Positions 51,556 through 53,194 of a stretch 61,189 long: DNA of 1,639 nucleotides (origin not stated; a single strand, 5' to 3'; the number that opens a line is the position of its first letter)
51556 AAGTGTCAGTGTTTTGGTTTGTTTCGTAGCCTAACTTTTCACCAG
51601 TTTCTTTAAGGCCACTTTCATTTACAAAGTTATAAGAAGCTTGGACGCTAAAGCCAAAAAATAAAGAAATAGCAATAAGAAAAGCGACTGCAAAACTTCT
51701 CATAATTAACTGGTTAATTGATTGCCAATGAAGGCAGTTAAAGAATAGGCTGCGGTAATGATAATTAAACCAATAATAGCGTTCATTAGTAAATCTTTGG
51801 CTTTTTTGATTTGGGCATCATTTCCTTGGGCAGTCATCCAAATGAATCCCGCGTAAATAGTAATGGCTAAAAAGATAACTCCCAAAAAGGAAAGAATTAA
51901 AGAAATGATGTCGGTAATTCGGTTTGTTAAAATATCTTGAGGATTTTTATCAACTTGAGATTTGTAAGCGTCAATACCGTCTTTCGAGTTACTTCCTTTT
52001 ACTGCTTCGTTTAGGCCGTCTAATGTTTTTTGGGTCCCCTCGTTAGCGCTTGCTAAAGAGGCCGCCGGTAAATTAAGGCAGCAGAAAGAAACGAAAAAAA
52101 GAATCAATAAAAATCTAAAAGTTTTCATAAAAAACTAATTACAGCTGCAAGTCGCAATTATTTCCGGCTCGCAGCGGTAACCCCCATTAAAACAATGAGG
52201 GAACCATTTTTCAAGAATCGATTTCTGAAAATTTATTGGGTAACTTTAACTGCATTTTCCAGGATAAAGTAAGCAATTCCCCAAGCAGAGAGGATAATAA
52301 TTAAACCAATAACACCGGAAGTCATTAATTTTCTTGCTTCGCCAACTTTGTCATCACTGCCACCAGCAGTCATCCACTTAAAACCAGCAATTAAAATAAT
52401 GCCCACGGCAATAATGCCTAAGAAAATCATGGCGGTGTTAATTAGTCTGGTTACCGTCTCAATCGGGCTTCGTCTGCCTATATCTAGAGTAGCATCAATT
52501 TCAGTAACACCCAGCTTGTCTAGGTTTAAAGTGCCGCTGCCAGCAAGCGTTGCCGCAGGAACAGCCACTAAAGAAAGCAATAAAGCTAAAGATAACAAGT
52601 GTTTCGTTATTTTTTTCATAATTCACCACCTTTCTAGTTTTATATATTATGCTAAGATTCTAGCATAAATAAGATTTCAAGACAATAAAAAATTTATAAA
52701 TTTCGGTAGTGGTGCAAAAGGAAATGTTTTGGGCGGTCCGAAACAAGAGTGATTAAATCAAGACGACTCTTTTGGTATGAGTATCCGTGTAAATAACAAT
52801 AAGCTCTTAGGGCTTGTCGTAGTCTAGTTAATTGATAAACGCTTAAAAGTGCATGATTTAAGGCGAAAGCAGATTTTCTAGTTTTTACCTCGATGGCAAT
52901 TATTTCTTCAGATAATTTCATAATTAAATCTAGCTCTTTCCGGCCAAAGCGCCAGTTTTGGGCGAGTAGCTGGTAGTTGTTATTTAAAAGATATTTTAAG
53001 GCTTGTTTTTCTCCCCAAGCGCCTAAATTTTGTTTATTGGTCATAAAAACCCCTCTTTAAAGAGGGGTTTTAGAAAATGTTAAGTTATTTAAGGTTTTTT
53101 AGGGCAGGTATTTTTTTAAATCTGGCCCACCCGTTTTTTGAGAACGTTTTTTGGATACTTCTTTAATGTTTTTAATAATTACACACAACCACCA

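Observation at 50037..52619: Six-gene tandem array of VirB2/TrbC-like 'pilin' paralogs with hypervariable ectodomains and no secretion machinery in view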

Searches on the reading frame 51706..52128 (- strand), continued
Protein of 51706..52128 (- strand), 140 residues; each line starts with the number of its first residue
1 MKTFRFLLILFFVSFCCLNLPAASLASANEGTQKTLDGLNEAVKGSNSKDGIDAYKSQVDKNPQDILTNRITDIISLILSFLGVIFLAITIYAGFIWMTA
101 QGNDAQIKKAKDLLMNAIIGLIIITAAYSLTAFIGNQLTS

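Call 55: search_solved_structures(query=A2, max_evalue=10, show_alignments=3)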
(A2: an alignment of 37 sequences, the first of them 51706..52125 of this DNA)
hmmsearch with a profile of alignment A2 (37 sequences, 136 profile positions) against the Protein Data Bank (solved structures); distinct sequences matched with E-value up to 10: 14.
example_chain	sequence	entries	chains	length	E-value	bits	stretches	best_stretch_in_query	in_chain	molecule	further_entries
6i37_A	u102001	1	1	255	9.8e-05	25.6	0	81-99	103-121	nv1Pizza6-AYW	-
6i38_A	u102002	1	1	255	0.00011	25.5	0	81-99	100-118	nv2Pizza6-AYW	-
6f0q_A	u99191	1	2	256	0.00015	25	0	81-99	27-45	Pizza6-AYW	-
6i3b_A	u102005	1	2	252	0.00015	25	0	81-99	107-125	cPizza6-AYW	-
7zpz_A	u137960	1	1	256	0.00035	23.8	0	42-99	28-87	Pizza6-TSR-TSH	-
6i39_A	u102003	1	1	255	0.0004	23.6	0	81-99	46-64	v31Pizza6-AYW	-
7zqg_A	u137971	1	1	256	0.00069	22.9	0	42-99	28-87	Pizza6-KSH-TSH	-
7zcj_A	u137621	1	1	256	0.0007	22.8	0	41-99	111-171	Pizza6-TNH-TSH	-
7zpw_A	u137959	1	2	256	0.00071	22.8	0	39-99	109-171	Pizza6-TSK-TSH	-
7zq2_A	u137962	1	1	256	0.00079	22.7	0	45-99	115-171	Pizza6-RSH-TSH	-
6i3a_A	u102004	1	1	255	0.00079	22.7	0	81-99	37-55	v22Pizza6-AYW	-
7zph_A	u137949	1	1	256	0.0014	21.9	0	41-99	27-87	Pizza6-TNK-RSH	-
6f0s_A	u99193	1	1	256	0.0018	21.5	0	40-99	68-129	Pizza6-SYW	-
9lp2_A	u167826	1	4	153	0.58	13.4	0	86-105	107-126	dAID23.4L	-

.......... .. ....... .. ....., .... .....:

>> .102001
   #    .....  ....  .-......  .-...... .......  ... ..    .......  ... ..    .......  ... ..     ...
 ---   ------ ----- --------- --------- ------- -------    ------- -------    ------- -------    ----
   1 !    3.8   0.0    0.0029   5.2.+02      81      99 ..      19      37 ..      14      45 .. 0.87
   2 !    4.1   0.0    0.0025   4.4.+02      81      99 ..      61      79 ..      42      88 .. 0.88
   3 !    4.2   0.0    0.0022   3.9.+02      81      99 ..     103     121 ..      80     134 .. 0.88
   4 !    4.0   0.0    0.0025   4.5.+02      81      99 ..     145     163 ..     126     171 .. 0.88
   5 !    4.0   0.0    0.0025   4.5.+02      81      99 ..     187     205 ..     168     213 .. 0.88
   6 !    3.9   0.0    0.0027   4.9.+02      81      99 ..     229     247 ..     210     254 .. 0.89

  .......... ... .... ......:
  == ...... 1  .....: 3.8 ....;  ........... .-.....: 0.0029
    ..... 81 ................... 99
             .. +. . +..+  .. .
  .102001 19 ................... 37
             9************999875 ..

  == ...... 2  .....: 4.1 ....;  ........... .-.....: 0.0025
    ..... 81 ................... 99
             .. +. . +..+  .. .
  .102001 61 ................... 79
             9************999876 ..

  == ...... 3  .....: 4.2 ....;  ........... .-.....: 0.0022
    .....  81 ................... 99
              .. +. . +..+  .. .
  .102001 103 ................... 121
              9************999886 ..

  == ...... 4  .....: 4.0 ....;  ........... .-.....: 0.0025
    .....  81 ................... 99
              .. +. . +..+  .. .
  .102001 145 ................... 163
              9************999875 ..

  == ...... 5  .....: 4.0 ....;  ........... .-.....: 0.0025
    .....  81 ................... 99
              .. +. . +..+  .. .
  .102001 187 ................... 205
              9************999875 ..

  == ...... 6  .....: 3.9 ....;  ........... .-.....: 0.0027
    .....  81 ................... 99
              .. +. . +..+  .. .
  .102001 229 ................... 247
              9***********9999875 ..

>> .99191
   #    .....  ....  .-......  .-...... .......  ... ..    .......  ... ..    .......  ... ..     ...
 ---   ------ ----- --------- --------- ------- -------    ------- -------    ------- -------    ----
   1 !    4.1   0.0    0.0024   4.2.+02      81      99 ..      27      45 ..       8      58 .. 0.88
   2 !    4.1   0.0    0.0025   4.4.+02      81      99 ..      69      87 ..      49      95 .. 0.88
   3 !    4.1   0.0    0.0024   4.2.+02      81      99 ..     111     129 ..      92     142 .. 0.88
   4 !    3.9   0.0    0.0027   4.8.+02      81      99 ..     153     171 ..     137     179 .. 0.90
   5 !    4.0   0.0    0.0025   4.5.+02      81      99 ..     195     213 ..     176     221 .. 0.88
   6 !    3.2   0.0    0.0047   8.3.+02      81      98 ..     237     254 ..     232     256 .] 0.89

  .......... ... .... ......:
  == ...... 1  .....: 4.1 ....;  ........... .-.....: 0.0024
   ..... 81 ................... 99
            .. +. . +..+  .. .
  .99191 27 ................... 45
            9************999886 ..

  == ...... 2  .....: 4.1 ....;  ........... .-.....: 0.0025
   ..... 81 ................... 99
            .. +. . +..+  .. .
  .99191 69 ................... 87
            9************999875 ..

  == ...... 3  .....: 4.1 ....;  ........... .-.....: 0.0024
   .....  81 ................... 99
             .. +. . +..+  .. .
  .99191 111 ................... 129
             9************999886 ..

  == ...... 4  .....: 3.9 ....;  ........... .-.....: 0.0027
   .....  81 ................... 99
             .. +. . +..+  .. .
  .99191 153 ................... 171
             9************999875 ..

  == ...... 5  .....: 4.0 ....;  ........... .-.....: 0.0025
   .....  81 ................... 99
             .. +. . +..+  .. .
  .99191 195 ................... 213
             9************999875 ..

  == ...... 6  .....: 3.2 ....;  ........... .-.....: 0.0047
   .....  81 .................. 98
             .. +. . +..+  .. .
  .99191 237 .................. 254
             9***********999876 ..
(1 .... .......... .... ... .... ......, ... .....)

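Call 56: fold_search(model_id=the predicted structure, library=pdb)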
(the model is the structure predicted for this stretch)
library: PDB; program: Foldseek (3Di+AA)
matches with E <= 10: 62; with E <= 0.001: 0
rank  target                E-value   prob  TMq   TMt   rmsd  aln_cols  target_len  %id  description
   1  3txs_B                2.4e+00  0.30  0.37  0.52   4.4        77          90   12  Crystal Structure of phage 44RR small terminase gp16 (released 2011-12-28)
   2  8qaf                  3.0e+00  0.60  0.36  0.78   1.8        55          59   25  X-ray crystal structure of a de novo designed single-chain antiparallel 8-helix coiled-coil alpha-helical barrel, sc-apC (released 2024-07-03)
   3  3txs_A                3.0e+00  0.25  0.37  0.52   4.4        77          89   12  Crystal Structure of phage 44RR small terminase gp16 (released 2011-12-28)
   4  6bz3_A                3.0e+00  0.12  0.32  0.35  17.7       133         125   10  Complex structure of FAK FAT domain and DCC P3 motif (released 2018-04-04)
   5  9oox_A                3.4e+00  0.35  0.42  0.58   3.9        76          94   16  Cryo-EM Structure of the Escherichia phage HK446 Rip1 in complex with the Enterobacteria phage T6 small terminase (released 2026-02-04)
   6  6lqo_J                3.4e+00  0.23  0.37  0.51   3.6        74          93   18  EBV tegument protein BBRF2/BSRF1 complex (released 2020-10-07)
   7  8dfu_0                3.6e+00  0.35  0.40  0.61   4.0        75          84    8  Cryo-EM structure of conjugation pili from Aeropyrum pernix (released 2023-03-22)
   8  2y3h_D                3.6e+00  0.28  0.38  0.48   3.8        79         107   10  E63Q mutant of Cupriavidus metallidurans CH34 CnrXs (released 2011-03-30)
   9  3zg1_A                3.6e+00  0.25  0.34  0.42   3.8        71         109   15  NI-BOUND FORM OF M123A MUTANT OF CUPRIAVIDUS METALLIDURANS CH34 CNRXS (released 2013-10-23)
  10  3zg1_D                3.6e+00  0.23  0.38  0.45   3.8        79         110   13  NI-BOUND FORM OF M123A MUTANT OF CUPRIAVIDUS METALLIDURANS CH34 CNRXS (released 2013-10-23)
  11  7ymi_Z                3.6e+00  0.16  0.27  0.52   3.8        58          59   16  PSII-Pcb Dimer of Acaryochloris Marina (released 2023-08-16)
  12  4wwb                  4.1e+00  0.23  0.39  0.47   3.6        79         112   11  High-resolution structure of the Ni-bound form of the Y135F mutant of C. metallidurans CnrXs (released 2015-02-11)
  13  6s1k_E                4.1e+00  0.16  0.34  0.43   5.5        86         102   16  E. coli Core Signaling Unit, carrying QQQQ receptor mutation (released 2020-01-22)
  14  5oql_H                4.1e+00  0.11  0.33  0.25  16.4       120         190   12  Cryo-EM structure of the 90S pre-ribosome from Chaetomium thermophilum (released 2017-10-11)
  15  4l8i_B                4.1e+00  0.08  0.30  0.34  11.0       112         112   16  Crystal structure of RSV epitope scaffold FFL_005 (released 2014-02-12)
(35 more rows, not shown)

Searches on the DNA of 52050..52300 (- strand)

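Call 76: search_rna_families(source=window, start=52050, end=52300, threshold=evalue, max_evalue=10)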
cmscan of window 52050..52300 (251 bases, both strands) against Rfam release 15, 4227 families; matches with E-value up to 10: 5.
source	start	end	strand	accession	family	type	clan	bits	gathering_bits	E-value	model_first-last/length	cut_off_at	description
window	52118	52155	-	RF02732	JA04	Gene; sRNA;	-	17.6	81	3.9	1-81/81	no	Aggregatibacter sRNA JA04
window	52197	52261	-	RF00529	snoMe28S-Am2589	Gene; snRNA; snoRNA; CD-box;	-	16.3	37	6.7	1-109/109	no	Small nucleolar RNA Me28S-Am2589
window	52050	52077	+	RF00521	SAM_alpha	Cis-reg; riboswitch;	-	12.8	36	1.5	52-79/79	5'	Alpha-proteobacteria SAM riboswitch aptamer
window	52153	52177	+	RF02476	GlsR7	Gene; snRNA; snoRNA; CD-box;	-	12.3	75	5.4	1-59/59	no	Small nucleolar RNA GlsR7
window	52060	52082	+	RF01834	fiv_FSE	Cis-reg; frameshift_element;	-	10.5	53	7.9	1-35/35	no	ribosomal frameshift site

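Call 81: build_rna_model(alignment_id=A6, structure=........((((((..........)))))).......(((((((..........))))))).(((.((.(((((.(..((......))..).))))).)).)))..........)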
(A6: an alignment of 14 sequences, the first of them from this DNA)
Model R1 built from alignment A6 (14 sequences, 114 columns); structure: as given.
model positions 104; base pairs 26; branch points 2; effective number of sequences 2.49; information 0.59 bits per position. Calibrated on 0.2 Mb of random sequence (short: E-values are rough).
structure used (alignment columns):
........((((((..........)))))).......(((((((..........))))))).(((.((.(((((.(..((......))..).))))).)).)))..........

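Call 82: search_with_rna_model(model_id=R1, sources=[window, L012, L013, L014, L015, L016, L017, L018, L019, L020, L021, L022, L023, L024, L025, L026, L027, L028, L029, L030, L031, L032, L033, L034, L035, L036, L037, L038, L039, L040, L041, L042, L043, L044, L045, L046, L047, L048, L049, L050, L051, L052, L053, L054, L055, L056, L057, L058, L059, L060, L061, L062, L063, L064, L065, L066, L067, L068, L069, L070, L071, L072, L073, L074, L075, L076, L077, L078, L079, L080, L081, L082, L083, L084, L085, L086, L087, L088, L089, L090, L091, L092, L093], max_evalue=1, make_alignment=true)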
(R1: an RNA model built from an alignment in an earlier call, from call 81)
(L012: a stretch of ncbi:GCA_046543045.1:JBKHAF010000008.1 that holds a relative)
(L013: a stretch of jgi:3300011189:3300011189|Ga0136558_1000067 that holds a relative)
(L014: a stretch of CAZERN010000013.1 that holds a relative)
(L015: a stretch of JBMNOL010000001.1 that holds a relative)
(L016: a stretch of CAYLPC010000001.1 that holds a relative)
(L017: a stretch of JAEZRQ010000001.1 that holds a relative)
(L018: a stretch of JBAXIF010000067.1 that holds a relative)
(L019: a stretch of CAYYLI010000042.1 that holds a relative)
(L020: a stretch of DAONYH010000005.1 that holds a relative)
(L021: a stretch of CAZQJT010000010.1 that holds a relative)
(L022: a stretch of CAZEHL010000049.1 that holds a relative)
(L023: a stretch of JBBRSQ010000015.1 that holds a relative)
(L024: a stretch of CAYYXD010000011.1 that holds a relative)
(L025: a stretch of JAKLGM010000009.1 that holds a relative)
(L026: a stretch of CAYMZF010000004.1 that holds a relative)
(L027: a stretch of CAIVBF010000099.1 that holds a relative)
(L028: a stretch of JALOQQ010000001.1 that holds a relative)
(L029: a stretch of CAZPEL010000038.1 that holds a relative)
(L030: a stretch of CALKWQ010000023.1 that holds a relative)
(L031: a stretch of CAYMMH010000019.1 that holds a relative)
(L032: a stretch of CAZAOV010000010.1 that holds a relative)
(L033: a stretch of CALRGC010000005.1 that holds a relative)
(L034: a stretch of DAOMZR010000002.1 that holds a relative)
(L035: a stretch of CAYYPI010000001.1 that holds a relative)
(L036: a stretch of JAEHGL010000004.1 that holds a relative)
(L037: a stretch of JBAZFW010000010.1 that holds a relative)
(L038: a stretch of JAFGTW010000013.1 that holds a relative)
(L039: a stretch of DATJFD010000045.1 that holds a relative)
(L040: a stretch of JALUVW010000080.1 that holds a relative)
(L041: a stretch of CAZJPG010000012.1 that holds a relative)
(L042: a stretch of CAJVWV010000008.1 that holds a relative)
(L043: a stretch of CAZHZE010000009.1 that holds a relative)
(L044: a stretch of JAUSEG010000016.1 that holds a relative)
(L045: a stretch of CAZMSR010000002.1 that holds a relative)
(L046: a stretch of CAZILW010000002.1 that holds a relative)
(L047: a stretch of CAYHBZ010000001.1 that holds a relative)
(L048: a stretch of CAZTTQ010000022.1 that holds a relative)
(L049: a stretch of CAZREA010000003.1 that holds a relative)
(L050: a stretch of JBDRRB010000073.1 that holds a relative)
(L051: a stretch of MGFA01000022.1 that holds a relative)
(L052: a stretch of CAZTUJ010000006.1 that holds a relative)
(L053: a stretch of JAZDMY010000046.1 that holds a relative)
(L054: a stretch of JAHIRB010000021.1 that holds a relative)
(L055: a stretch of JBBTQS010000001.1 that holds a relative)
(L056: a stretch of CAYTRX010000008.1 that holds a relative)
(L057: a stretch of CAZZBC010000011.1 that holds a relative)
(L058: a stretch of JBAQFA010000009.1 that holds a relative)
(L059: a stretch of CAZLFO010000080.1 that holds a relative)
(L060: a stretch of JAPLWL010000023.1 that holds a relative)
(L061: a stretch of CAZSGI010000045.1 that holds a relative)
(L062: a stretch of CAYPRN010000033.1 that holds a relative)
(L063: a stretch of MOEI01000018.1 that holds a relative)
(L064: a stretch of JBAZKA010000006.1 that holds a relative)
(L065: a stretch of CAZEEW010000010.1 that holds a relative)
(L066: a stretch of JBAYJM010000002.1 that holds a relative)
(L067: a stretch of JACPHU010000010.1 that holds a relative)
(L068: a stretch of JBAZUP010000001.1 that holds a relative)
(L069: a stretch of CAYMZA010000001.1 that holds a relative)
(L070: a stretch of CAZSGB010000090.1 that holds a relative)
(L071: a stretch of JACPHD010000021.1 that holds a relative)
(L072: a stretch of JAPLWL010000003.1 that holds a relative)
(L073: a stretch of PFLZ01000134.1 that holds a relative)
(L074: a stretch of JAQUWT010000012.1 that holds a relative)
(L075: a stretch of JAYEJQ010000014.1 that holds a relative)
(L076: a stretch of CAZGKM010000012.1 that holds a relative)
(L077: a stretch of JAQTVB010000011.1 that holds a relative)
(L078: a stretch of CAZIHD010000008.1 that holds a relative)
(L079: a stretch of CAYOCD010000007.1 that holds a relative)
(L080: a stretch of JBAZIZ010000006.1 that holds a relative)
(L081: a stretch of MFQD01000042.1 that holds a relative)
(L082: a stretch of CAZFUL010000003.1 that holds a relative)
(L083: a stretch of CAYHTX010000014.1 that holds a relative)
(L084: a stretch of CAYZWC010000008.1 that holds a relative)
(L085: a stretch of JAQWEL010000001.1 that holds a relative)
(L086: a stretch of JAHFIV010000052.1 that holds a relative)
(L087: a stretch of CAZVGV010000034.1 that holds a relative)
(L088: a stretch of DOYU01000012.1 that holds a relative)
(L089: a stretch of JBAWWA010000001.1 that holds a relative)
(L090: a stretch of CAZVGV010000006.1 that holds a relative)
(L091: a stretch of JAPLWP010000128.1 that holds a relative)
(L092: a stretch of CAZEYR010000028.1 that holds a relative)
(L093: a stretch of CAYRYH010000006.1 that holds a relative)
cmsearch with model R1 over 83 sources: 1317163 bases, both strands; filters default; matches with E-value up to 1: 59.
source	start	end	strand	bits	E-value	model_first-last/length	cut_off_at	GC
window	52132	52237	-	97.9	3.2e-15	1-104/104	no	0.38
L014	8210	8315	+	95.1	1.1e-14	1-104/104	no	0.41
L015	8232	8335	+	93.3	2.4e-14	1-104/104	no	0.43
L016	8248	8348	+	93.2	2.6e-14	1-104/104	no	0.5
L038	8042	8146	+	91.8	4.5e-14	1-104/104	no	0.33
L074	3793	3890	+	89.2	1.4e-13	1-104/104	no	0.43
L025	7844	7947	+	89.2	1.4e-13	1-104/104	no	0.45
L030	8200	8304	+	86.1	5.6e-13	1-104/104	no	0.46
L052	8217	8318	+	85.7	6.7e-13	1-104/104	no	0.49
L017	8304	8407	+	83.8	1.5e-12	1-104/104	no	0.35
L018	2215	2325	+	82.3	2.9e-12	1-104/104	no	0.36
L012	9012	9116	+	80.5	6.2e-12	1-104/104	no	0.26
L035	8181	8285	+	80.5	6.2e-12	1-104/104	no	0.26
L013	9072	9177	+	74.2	9.6e-11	1-104/104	no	0.24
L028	8768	8870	+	64.7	6.2e-09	1-104/104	no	0.38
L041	8242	8347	+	59.4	6.1e-08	1-104/104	no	0.45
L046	7365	7463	+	53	1e-06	1-104/104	no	0.33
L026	1198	1303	+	50.5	3e-06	1-104/104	no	0.31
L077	9818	9921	+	49.9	4e-06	1-104/104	no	0.47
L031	223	326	+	49.6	4.4e-06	1-104/104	no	0.28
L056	7430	7537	+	49.2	5.3e-06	1-104/104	no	0.28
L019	477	584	+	48.7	6.6e-06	1-104/104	no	0.31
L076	7379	7483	+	44.6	3.9e-05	1-104/104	no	0.43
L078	9837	9928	+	44.5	4e-05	1-104/104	no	0.51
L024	8037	8142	+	44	5.2e-05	1-104/104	no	0.26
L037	8531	8633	+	43.9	5.3e-05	1-104/104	no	0.38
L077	9175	9286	+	39.1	0.00042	1-104/104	no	0.45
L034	7448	7544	+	38.9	0.00046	1-104/104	no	0.34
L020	8096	8178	+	38.8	0.00048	1-104/104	no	0.27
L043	8041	8142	+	37.1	0.001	1-104/104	no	0.4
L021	1348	1435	+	36.9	0.0011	1-104/104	no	0.3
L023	8287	8371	+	35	0.0025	1-104/104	no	0.39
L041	8292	8384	-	34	0.0039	1-104/104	no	0.4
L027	1947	2027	+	33.7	0.0045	1-104/104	no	0.32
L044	8626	8759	+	33.2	0.0056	1-104/104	no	0.54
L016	8293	8371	-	32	0.0095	1-104/104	no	0.47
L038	8090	8190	-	31.1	0.014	1-104/104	no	0.32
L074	3835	3939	-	30.7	0.017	1-104/104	no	0.4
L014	8260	8353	-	29.4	0.029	1-104/104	no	0.37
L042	8019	8134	+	29.1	0.034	1-104/104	no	0.31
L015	8280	8350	-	26.2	0.12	1-104/104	no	0.49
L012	9062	9117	-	25.7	0.14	1-104/104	no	0.25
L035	8231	8286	-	25.7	0.14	1-104/104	no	0.25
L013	9011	9106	-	25.7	0.15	1-104/104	no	0.29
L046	7409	7493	-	24.9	0.21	1-104/104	no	0.27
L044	8019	8135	+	24.8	0.22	1-104/104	no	0.44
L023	8316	8396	-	24.5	0.25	1-104/104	no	0.33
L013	9123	9178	-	24.4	0.26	1-104/104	no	0.25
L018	2181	2250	-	24.3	0.27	1-104/104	no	0.36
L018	2268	2369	-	23.5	0.39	1-104/104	no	0.34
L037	8576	8667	-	23.1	0.47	1-104/104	no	0.3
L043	8085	8186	-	22.9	0.5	1-104/104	no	0.27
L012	8948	9046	-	22.6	0.58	1-104/104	no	0.31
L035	8117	8215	-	22.6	0.58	1-104/104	no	0.31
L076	7426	7551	-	22.2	0.67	1-104/104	no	0.31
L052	8270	8310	-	21.5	0.93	57-96/104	no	0.56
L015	11915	11987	+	21.4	0.95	1-104/104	no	0.29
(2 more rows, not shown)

Alignment A7: 59 matches aligned to the model, 212 columns, each read 5' to 3' on its own strand. Consensus structure (alignment columns), stored with it:
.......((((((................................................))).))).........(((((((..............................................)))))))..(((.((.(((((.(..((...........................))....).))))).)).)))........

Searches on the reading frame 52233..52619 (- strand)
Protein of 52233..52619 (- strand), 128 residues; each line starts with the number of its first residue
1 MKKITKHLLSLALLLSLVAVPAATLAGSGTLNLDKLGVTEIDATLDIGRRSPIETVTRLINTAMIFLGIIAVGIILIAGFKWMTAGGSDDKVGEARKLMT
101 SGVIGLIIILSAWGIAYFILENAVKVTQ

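Call 3: search_protein_families(library=pfam, proteins=[window:52233-52619:-], max_evalue=1)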
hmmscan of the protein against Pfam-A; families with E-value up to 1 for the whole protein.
window:52233-52619:- (128 aa): 3 families
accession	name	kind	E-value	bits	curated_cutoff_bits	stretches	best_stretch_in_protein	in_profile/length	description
PF18895.5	T4SS_pilin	-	2.2e-10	40.9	26.6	1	53-119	5-71/71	Type IV secretion system pilin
PF19607.4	DUF6112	-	0.031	14.5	25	1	50-100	10-59/88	Family of unknown function (DUF6112)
PF04956.18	TrbC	-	0.12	13.1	27.9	1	5-116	9-95/98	TrbC/VIRB2 pilin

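Call 16: search_protein_families(library=ncbifam, proteins=[window:52233-52619:-], max_evalue=0.01)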
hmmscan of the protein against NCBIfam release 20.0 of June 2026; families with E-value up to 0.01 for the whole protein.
window:52233-52619:- (128 aa): 1 family
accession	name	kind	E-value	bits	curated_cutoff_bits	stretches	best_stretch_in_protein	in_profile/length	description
NF045849.1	ICE_MMCAP2_0565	equivalog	1.6e-08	34.1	40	1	56-121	13-78/80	Mbov_0395 family pilin-like conjugal transfer protein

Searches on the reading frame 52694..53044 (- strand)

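Call 9: search_protein_families(library=pfam, proteins=[window:52694-53044:-], max_evalue=0.001)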
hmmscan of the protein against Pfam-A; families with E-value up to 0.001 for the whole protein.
window:52694-53044:- (116 aa): 2 families
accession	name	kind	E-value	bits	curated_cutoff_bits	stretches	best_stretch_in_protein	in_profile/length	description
PF02021.23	UPF0102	-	1.2e-16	61.3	23.6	1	11-99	1-79/80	Uncharacterised protein family UPF0102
PF08378.17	NERD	-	6.9e-06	27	22.1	1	8-58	2-59/111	Nuclease-related domain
